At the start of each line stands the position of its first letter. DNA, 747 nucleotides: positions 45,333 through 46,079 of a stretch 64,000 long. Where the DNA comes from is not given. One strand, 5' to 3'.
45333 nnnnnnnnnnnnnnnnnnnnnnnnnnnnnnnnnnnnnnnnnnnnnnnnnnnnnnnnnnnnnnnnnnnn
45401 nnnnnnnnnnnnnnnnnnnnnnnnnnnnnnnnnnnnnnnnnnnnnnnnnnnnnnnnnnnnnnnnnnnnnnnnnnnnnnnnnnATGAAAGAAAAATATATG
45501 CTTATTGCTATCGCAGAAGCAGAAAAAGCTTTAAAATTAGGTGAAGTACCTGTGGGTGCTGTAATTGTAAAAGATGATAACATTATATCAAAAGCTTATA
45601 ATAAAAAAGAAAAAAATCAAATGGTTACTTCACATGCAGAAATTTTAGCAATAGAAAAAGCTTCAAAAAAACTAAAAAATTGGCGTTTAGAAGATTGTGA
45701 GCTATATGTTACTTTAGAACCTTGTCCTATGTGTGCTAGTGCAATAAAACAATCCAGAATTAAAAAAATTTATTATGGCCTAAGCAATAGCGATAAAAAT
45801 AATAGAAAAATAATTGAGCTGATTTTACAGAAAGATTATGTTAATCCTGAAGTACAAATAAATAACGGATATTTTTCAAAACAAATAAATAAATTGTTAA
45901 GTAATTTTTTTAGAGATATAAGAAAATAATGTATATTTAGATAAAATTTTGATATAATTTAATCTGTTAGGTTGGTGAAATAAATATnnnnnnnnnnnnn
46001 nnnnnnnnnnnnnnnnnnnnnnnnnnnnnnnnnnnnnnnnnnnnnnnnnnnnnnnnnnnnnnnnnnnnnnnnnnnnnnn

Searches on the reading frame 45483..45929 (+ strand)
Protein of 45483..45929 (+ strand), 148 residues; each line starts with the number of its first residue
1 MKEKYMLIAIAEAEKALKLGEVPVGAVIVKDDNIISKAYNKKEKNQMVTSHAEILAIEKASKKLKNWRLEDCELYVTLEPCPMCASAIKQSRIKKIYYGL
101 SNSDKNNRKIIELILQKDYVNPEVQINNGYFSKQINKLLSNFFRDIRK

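Call 8: search_protein_families(library=ncbifam, proteins=[window:45483-45929:+])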
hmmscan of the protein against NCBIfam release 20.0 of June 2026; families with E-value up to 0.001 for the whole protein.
window:45483-45929:+ (148 aa): 5 families
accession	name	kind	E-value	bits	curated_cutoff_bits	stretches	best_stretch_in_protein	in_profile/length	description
NF008113.2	PRK10860.1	equivalog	1.5e-35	122.5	150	1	2-147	7-152/165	tRNA adenosine(34) deaminase TadA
TIGR00326.1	eubact_ribD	equivalog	1.3e-14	54.2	156.35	1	8-107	3-101/343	bifunctional diaminohydroxyphosphoribosylaminopyrimidine deaminase/5-amino-6-(5-phosphoribosylamino)uracil reductase RibD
TIGR02571.1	ComEB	equivalog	9.9e-12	45.1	219.45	1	24-133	27-147/151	ComE operon protein 2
NF041025.1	antiphage_deaminase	equivalog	2.1e-08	33.5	400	1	51-98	339-385/437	anti-phage dCTP deaminase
NF008052.0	PRK10786.1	equivalog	4.7e-06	25.5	500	1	20-89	23-89/367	bifunctional diaminohydroxyphosphoribosylaminopyrimidine deaminase/5-amino-6-(5-phosphoribosylamino)uracil reductase RibD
